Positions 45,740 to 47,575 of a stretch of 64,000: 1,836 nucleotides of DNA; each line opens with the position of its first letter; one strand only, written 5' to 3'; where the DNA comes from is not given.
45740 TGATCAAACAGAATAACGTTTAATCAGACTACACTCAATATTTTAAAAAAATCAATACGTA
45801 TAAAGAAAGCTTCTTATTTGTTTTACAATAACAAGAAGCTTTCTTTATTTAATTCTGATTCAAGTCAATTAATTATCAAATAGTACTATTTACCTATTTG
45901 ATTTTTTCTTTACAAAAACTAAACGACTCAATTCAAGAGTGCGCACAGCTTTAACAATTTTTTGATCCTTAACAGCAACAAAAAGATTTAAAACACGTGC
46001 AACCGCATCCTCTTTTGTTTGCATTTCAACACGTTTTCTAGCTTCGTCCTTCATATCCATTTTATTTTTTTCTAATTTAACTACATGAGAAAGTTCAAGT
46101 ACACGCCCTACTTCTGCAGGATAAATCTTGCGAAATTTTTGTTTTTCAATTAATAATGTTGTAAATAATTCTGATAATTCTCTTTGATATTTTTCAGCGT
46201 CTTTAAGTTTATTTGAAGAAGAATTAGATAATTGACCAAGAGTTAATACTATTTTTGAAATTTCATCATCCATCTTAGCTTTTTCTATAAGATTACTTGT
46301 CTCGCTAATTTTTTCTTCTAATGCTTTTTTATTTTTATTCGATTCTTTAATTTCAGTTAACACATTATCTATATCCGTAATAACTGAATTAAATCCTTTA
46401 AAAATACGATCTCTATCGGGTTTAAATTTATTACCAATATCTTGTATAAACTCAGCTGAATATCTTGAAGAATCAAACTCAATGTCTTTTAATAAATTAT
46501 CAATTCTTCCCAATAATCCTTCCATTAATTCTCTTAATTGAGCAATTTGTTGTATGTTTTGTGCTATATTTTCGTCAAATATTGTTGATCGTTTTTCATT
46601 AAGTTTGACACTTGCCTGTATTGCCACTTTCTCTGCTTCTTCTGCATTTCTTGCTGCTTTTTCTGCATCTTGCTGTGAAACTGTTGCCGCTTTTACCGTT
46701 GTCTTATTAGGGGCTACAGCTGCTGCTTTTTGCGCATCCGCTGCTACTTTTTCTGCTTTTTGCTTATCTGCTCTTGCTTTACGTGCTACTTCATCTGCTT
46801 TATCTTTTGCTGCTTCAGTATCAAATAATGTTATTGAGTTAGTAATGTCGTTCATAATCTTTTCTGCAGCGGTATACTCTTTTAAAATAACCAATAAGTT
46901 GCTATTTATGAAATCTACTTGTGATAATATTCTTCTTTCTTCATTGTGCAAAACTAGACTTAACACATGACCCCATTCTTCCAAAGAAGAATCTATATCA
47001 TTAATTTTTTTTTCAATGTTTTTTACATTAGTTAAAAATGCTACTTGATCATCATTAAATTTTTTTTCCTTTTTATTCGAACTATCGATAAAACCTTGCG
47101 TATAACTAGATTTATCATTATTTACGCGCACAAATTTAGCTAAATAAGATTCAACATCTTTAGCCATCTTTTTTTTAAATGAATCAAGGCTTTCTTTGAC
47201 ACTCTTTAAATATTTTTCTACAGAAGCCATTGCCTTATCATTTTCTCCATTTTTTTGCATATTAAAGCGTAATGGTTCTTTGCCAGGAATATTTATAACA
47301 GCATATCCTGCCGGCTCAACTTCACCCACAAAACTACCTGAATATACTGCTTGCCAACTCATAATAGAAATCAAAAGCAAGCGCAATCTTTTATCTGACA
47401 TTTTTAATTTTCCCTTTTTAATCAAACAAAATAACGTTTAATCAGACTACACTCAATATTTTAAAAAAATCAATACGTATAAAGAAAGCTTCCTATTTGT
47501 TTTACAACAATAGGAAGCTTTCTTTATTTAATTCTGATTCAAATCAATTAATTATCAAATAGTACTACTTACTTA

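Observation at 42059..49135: Tandem array of four paralogous signal-peptide coiled-coil genes with conserved ends and variable cores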

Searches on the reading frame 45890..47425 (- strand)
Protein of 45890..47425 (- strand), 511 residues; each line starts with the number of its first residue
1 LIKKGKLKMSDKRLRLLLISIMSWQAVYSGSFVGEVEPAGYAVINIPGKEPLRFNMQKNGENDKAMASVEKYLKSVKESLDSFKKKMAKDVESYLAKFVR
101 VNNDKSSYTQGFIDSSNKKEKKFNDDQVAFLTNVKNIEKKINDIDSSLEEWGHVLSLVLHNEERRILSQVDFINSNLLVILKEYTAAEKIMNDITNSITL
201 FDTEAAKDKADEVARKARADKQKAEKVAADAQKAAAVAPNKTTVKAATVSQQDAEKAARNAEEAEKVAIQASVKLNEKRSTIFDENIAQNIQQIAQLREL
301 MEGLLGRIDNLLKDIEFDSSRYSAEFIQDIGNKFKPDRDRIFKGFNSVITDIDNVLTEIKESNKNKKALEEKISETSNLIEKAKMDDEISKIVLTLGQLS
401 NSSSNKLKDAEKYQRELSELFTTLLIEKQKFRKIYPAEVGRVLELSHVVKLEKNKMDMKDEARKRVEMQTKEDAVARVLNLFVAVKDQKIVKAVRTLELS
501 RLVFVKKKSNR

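Call 3: search_protein_families(library=pfam, proteins=[window:45890-47425:-], max_evalue=1)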
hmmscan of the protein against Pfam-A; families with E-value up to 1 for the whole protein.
window:45890-47425:- (511 aa): 4 families
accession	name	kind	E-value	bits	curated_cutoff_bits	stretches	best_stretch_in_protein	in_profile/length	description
PF14775.11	NYD-SP28_assoc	-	0.038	14.5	27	1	325-381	1-57/60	Sperm tail C-terminal domain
PF05339.17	DUF739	-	0.066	13.8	27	1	468-501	26-59/69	Protein of unknown function (DUF739)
PF04513.17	Baculo_PEP_C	-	0.34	11.4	38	0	287-360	25-98/140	Baculovirus polyhedron envelope protein, PEP, C terminus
PF08702.15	Fib_alpha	-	0.38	11.4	29.9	1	241-316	51-126/143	Fibrinogen alpha/beta chain family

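Call 4: search_protein_families(library=ncbifam, proteins=[window:45890-47425:-], max_evalue=1)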
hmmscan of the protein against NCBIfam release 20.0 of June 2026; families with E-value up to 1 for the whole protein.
window:45890-47425:- (511 aa): 1 family
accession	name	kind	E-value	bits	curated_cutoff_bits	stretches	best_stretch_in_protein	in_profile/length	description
NF006411.0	PRK08655.1-5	equivalog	0.09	11.6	464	1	95-306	248-439/443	prephenate dehydrogenase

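Call 8: find_encoding_contigs(protein=window:45890-47425:-, flank=10000, max_places=6)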
Protein window:45890-47425:- (511 aa): no gene with exactly this product is on record in the collection.

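Call 9: find_homologous_proteins(query=window:45890-47425:-, max_evalue=0.001)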
Query window:45890-47425:- (511 aa): 3 proteins with E <= 0.001 among 8000 candidates.
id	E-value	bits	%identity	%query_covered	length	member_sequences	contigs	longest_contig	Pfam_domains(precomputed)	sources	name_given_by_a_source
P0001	0.0e+0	1035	100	98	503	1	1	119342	-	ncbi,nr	ncbi:hypothetical protein HYV10_02500 [Candidatus Dependentiae bacterium]|nr:hypothetical protein [C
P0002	9.3e-173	594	67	95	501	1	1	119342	-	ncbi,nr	ncbi:hypothetical protein HYV10_02505 [Candidatus Dependentiae bacterium]|nr:hypothetical protein [C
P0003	1.9e-39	154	42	40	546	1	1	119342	-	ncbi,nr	ncbi:hypothetical protein HYV10_02495 [Candidatus Dependentiae bacterium]|nr:hypothetical protein [C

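Call 21: find_related_loci(query=A4, collection=genome_contigs, flank=10000)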
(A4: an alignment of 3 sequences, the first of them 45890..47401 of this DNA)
Query A4 (503 aa) in genome_contigs; peptide patterns used: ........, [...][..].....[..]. (x = any residue, [..] = any of these).
23 stretches matched a pattern, but none encodes a relative of the query by tblastn (E <= 1e-3).

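Call 24: search_solved_structures(query=A3, max_evalue=1)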
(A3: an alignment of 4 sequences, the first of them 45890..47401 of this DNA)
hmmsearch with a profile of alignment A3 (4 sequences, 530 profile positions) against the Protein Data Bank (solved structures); distinct sequences matched with E-value up to 1: 10.
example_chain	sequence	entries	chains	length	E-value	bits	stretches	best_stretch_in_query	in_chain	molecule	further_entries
9r1o_A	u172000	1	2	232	0.00012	24.5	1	335-377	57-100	sc-apCC-6-DPH-NR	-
9cfs_A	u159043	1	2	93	0.037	16.2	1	150-220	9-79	Long regulatory protein rop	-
8qad_A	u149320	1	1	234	0.059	15.5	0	335-377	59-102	sc-apCC-6-LLIA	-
9iqv_B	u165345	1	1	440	0.07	15.3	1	325-372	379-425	Alpha-1A adrenergic receptor,Soluble cytochrome b562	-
1wp8_A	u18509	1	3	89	0.13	14.4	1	105-187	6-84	Fusion glycoprotein F0,Fusion glycoprotein F0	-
8x5x_B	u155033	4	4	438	0.16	14.1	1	326-372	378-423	Histamine H1 receptor,Soluble cytochrome b562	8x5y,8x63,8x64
4q25_A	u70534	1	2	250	0.17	14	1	105-215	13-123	Phosphate-specific transport system accessory protein PhoU homolog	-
9iqs_B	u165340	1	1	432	0.4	12.8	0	327-372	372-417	Muscarinic acetylcholine receptor M4,Soluble cytochrome b562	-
8glv_AE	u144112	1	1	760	0.5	12.5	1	287-367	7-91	IC97/Casc1 N-terminal domain-containing protein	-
8qab_A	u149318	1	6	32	0.72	12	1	335-361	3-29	apCCHex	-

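Call 29: predict_structure(alignment_id=A3)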
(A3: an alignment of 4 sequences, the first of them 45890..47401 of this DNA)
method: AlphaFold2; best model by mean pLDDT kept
length: 503 residues; sequences in the alignment: 4
mean_pLDDT: 73.2   pTM: 0.61
mean pLDDT of the five models: 73.2, 71.4, 68.8, 68.8, 68.7
residues with pLDDT >= 90: 88; 70-90: 279; 50-70: 27; < 50: 109
segments of 3 or more residues with pLDDT < 50: 1-31, 426-503
pLDDT, mean of each block of 10 residues (from residue 1): 38 31 28 67 70 80 91 89 87 90 90 88 92 92 76 66 78 85 87 91 93 92 86 85 91 89 89 87 81 73 77 81 87 90 85 87 81 83 90 87 82 71 49 28 33 35 36 36 36 33 27
secondary structure, 60 per line:
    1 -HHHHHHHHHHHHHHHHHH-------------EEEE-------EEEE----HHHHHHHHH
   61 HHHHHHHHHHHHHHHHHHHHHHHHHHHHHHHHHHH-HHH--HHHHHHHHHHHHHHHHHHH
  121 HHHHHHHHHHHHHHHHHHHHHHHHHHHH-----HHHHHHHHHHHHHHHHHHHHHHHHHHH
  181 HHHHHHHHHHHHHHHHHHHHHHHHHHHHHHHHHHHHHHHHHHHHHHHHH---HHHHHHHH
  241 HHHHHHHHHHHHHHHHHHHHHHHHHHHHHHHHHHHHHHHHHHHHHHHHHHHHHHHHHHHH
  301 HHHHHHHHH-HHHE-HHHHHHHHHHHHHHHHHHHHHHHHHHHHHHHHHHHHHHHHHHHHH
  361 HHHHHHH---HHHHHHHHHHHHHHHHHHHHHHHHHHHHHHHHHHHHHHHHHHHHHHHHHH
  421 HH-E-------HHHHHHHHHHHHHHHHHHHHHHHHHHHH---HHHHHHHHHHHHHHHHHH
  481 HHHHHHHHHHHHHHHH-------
elements in order: H2-19 E33-36 E44-47 H52-95 H102-148 H154-229 H233-309 H316-367 H371-422 H432-459 H463-496

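Call 31: fold_search(model_id=the predicted structure, library=pdb)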
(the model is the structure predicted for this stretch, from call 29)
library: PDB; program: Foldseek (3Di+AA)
matches with E <= 10: 177; with E <= 0.001: 0
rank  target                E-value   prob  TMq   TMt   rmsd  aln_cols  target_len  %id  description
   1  6d03_E                5.0e-02  0.93  0.24  0.25  41.7       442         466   12  Cryo-EM structure of a Plasmodium vivax invasion complex essential for entry into human reticulocytes; one molecule of (released 2018-06-20)
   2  8ga7                  3.5e-01  0.14  0.13  0.13  33.0       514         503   13  Geometrically programmable nanomaterial construction using regularized protein building blocks (released 2024-03-13)
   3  8i7o_C8               9.0e-01  0.25  0.18  0.28  45.3       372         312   14  In situ structure of axonemal doublet microtubules in mouse sperm with 16-nm repeat (released 2023-10-11)
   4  9mg8_A                9.0e-01  0.13  0.13  0.16  32.6       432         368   12  Crystal Structure of b-iTHR-110 (released 2025-12-17)
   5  8snb_8K               9.4e-01  0.28  0.20  0.29  46.6       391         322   12  atomic model of sea urchin sperm doublet microtubule (48-nm periodicity) (released 2023-06-28)
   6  9y6s_7K               1.1e+00  0.07  0.11  0.05  53.4       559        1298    9  96-nm repeat of the Leishmania tarentolae doublet microtubule (released 2025-12-17)
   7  8j07_i9               1.2e+00  0.08  0.14  0.06  54.6       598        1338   10  96nm repeat of human respiratory doublet microtubule and associated axonemal complexes (released 2023-07-26)
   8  8j07_i8               1.2e+00  0.06  0.12  0.05  50.4       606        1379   10  96nm repeat of human respiratory doublet microtubule and associated axonemal complexes (released 2023-07-26)
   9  8otz_D4               1.2e+00  0.08  0.12  0.15  48.2       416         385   12  48-nm repeat of the native axonemal doublet microtubule from bovine sperm (released 2023-11-22)
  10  9exz_A                1.2e+00  0.08  0.13  0.11  34.1       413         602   13  Efficient and scalable protein design using a relaxed sequence space (released 2024-10-16)
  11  9fqr_Fy               1.3e+00  0.08  0.14  0.19  48.1       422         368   10  96-nm repeat of axonemal doublet microtubules from bovine sperm (released 2025-03-26)
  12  9e5c_1t               1.3e+00  0.06  0.11  0.05  62.2       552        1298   12  Cryo-EM structure of 96 nm repeat of microtubule doublet from T. brucei flagellum (released 2025-03-12)
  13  8ub3_4                1.4e+00  0.25  0.17  0.31  19.5       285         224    9  DpHF7 filament (released 2024-04-10)
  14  8i7r_C7               1.4e+00  0.10  0.14  0.18  53.1       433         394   14  In situ structure of axonemal doublet microtubules in mouse sperm with 48-nm repeat (released 2023-10-11)
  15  8i7o_F2               1.4e+00  0.08  0.13  0.20  47.8       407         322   13  In situ structure of axonemal doublet microtubules in mouse sperm with 16-nm repeat (released 2023-10-11)
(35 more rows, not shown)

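Call 32: search_protein_representatives(alignment_id=A3)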
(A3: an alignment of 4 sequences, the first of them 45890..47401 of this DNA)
Query: 4 sequences, 530 profile positions. Proteins with E-value up to 0.001 (for the whole library): 12; up to 1e-10: 10; up to 1e-30: 6. The best 12 are listed.
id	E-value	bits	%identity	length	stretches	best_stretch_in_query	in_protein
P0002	5.9e-213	725.1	-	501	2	280-530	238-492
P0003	1.1e-203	694.6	-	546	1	1-511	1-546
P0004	3.1e-201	686.4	-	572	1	1-530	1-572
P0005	8.4e-43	163.6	-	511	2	284-530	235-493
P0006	2.0e-39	152.4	-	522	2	289-527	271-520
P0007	3.6e-32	128.5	-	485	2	274-527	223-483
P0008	3.5e-30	122.0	-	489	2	276-527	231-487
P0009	2.6e-24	102.5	-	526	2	279-527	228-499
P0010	6.9e-22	94.6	-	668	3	32-222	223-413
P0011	1.7e-21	93.2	-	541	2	35-234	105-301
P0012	1.7e-05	40.5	-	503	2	280-503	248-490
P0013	9.6e-05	38.0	-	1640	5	317-446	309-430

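Call 34: list_cluster_members(proteins=[P0005, P0006, P0007, P0008, P0009, P0010, P0011, P0012, P0004])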
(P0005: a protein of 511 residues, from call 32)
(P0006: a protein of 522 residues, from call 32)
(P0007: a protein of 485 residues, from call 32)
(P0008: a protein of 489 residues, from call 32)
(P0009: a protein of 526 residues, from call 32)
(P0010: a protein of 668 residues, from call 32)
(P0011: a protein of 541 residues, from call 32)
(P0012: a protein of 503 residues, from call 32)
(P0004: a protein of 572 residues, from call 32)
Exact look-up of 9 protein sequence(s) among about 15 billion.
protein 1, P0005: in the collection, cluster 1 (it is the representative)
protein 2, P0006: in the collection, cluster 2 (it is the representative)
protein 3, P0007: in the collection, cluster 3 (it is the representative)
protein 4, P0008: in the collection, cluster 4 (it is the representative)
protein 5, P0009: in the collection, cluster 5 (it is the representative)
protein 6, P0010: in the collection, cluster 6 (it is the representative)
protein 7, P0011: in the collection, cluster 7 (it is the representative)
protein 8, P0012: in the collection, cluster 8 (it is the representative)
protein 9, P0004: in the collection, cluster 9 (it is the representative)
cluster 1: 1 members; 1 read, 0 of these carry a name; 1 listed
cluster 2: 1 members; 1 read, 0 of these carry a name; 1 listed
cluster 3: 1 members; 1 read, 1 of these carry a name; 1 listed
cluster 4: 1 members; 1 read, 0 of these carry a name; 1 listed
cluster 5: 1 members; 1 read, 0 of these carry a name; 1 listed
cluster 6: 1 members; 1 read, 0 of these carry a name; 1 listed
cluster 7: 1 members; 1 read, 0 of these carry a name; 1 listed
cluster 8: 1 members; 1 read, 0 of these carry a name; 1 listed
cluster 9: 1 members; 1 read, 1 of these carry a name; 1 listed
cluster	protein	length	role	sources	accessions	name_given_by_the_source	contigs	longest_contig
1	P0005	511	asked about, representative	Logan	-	-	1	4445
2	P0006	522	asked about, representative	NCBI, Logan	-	-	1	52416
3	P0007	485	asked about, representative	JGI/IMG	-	hypothetical protein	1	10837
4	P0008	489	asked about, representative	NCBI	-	-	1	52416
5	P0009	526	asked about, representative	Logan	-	-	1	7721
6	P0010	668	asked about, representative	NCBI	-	-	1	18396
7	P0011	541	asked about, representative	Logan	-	-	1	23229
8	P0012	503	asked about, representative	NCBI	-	-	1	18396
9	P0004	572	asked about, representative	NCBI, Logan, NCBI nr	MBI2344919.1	hypothetical protein HYV10_02490 [Candidatus Dependentiae bacterium] | hypothetical protein [Candidatus Dependentiae bacterium]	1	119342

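Call 36: find_homologous_proteins(query=A5, max_evalue=0.001)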
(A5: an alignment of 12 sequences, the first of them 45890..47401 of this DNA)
Query A5 (12 sequences) (503 aa, profile of the alignment): 4 proteins with E <= 0.001 among 8000 candidates.
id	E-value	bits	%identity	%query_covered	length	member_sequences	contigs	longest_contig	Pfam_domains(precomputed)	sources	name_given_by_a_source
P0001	5.9e-162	558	100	100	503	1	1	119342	-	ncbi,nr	ncbi:hypothetical protein HYV10_02500 [Candidatus Dependentiae bacterium]|nr:hypothetical protein [C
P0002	3.8e-156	539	67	96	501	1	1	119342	-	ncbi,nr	ncbi:hypothetical protein HYV10_02505 [Candidatus Dependentiae bacterium]|nr:hypothetical protein [C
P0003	7.0e-124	432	42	41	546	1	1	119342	-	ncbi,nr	ncbi:hypothetical protein HYV10_02495 [Candidatus Dependentiae bacterium]|nr:hypothetical protein [C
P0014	1.6e-6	45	71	3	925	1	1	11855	-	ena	-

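Call 38: find_related_loci(query=A6, collection=genome_contigs, flank=10000)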
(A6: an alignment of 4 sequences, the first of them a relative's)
Query A6 (489 aa) in genome_contigs; peptide patterns used: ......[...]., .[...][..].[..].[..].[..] (x = any residue, [..] = any of these).
127 stretches matched a pattern, but none encodes a relative of the query by tblastn (E <= 1e-3).

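Call 39: find_homologous_proteins(query=P0008, max_evalue=0.001)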
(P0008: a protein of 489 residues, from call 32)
Query P0008 (489 aa): 3 proteins with E <= 0.001 among 8000 candidates.
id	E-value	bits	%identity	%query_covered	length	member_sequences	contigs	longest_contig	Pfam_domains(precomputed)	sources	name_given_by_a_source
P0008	3.4e-298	1006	100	100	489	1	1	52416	-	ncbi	-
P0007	1.8e-86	309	43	100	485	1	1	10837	-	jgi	jgi:hypothetical protein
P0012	1.5e-85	306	39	100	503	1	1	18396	-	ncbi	-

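Call 40: find_related_loci(query=A6, collection=metagenome_contigs, flank=10000)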
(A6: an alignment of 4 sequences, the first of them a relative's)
Query A6 (489 aa) in metagenome_contigs; peptide patterns used: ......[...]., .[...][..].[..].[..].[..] (x = any residue, [..] = any of these).
153 stretches matched a pattern, but none encodes a relative of the query by tblastn (E <= 1e-3).

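Call 41: find_encoding_contigs(protein=P0008, flank=10000, max_places=3)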
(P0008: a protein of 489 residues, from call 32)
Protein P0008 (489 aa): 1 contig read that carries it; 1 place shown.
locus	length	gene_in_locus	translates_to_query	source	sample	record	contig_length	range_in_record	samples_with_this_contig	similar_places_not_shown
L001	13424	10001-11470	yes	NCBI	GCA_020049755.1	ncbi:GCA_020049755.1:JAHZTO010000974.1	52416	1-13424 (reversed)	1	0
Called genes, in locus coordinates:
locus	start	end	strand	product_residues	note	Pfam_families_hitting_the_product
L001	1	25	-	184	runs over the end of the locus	-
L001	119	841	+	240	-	PF01618:MotA_ExbB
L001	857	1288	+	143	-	PF02472:ExbD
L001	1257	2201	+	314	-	PF13103:TonB_2 (weak)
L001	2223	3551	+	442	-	PF26549:Tricorn_N (faint), PF07676:PD40 (faint)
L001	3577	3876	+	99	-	-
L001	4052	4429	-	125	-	PF00076:RRM_1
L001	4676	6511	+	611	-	PF06480:FtsH_ext (weak), PF00004:AAA, PF07728:AAA_5 (weak), PF17862:AAA_lid_3, PF01434:Peptidase_M41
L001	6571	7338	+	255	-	PF00459:Inositol_P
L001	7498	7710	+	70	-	PF00830:Ribosomal_L28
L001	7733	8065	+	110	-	PF01649:Ribosomal_S20p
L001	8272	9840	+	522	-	-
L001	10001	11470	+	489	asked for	-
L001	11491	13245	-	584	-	PF03717:PBP_dimer, PF00905:Transpeptidase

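Call 42: find_encoding_contigs(protein=P0012, flank=10000, max_places=3)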
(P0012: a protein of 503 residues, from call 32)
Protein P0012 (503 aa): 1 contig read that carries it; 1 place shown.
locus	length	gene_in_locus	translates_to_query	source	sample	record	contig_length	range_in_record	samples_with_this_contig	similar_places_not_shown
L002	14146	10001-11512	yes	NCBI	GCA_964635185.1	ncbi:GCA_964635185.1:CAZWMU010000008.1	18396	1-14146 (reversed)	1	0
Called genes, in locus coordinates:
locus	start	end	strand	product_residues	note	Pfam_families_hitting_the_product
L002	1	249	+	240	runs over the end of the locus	PF01618:MotA_ExbB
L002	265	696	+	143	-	PF02472:ExbD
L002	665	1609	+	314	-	PF13103:TonB_2 (weak)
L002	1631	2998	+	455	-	PF26549:Tricorn_N (weak), PF00930:DPPIV_N (faint), PF07676:PD40 (weak), PF26550:Tricorn_2nd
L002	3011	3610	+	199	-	-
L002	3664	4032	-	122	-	PF00076:RRM_1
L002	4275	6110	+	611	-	PF06480:FtsH_ext (weak), PF00004:AAA, PF07728:AAA_5 (weak), PF13401:AAA_22 (faint), PF17862:AAA_lid_3, PF01434:Peptidase_M41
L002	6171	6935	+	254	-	PF00459:Inositol_P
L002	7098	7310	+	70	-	PF00830:Ribosomal_L28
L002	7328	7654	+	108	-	PF01649:Ribosomal_S20p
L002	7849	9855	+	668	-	-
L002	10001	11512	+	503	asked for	-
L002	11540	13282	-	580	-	PF03717:PBP_dimer, PF00905:Transpeptidase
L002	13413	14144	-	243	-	?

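Call 43: find_encoding_contigs(protein=P0007, flank=10000, max_places=3)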
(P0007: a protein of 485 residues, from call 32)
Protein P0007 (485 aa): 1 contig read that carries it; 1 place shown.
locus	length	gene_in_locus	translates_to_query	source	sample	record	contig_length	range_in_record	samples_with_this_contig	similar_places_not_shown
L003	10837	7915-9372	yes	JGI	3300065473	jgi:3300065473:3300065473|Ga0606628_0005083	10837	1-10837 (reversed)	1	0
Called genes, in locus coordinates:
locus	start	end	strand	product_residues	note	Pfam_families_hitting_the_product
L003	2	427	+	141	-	?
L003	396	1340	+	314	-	PF13103:TonB_2 (weak)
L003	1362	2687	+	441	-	PF26550:Tricorn_2nd (faint), PF07676:PD40 (weak), PF26549:Tricorn_N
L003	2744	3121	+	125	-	-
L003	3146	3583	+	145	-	-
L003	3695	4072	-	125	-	PF00076:RRM_1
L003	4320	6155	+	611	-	PF06480:FtsH_ext (weak), PF00004:AAA, PF07728:AAA_5 (weak), PF17862:AAA_lid_3, PF01434:Peptidase_M41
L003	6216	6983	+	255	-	PF00459:Inositol_P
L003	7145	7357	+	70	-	PF00830:Ribosomal_L28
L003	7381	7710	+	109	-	PF01649:Ribosomal_S20p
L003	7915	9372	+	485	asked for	-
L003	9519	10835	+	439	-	?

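Call 44: find_encoding_contigs(protein=P0011, flank=10000, max_places=3)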
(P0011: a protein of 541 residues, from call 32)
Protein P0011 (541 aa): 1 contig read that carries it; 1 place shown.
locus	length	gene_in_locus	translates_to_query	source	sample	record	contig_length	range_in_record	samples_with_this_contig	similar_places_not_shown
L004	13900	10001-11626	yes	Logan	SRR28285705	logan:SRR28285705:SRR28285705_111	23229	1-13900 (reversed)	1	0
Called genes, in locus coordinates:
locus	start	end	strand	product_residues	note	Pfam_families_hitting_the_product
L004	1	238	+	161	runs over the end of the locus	PF00085:Thioredoxin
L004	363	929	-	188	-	-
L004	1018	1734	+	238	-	PF01618:MotA_ExbB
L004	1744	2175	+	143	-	PF02472:ExbD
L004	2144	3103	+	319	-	PF13103:TonB_2 (weak)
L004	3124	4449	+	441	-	PF26549:Tricorn_N (faint), PF26550:Tricorn_2nd (faint), PF07676:PD40 (weak), PF00930:DPPIV_N (faint)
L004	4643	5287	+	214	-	-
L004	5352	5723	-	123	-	PF00076:RRM_1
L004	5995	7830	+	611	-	PF06480:FtsH_ext (weak), PF13191:AAA_16 (faint), PF00004:AAA, PF07728:AAA_5 (weak), PF13401:AAA_22 (faint), PF20720:nSTAND3 (faint), PF17862:AAA_lid_3, PF01434:Peptidase_M41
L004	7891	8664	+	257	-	PF00459:Inositol_P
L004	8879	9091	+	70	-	PF00830:Ribosomal_L28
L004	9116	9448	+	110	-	PF01649:Ribosomal_S20p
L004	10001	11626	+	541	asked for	-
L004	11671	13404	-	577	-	PF03717:PBP_dimer, PF00905:Transpeptidase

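Call 45: find_encoding_contigs(protein=P0009, flank=10000, max_places=3)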
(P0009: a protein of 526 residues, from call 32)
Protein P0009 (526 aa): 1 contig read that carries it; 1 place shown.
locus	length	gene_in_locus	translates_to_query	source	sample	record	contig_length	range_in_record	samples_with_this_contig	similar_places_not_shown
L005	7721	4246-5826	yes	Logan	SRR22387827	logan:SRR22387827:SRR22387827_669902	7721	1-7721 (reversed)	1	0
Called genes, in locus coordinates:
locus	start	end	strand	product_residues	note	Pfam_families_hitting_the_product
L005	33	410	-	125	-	PF00076:RRM_1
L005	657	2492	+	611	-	PF06480:FtsH_ext (weak), PF00004:AAA, PF07728:AAA_5 (weak), PF17862:AAA_lid_3, PF01434:Peptidase_M41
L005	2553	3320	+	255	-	PF00459:Inositol_P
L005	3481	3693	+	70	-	PF00830:Ribosomal_L28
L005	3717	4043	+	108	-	PF01649:Ribosomal_S20p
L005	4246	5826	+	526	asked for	-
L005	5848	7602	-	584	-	PF03717:PBP_dimer, PF00905:Transpeptidase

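Call 46: find_encoding_contigs(protein=P0005, flank=10000, max_places=3)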
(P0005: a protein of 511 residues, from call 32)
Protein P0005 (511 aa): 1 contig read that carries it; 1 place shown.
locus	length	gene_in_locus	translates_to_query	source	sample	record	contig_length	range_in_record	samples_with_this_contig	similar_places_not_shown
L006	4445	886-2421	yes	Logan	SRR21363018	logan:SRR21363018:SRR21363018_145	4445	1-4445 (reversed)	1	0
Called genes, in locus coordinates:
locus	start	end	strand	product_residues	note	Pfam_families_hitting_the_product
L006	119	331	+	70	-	PF00830:Ribosomal_L28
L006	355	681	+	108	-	PF01649:Ribosomal_S20p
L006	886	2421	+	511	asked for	-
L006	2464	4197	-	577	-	PF03717:PBP_dimer, PF00905:Transpeptidase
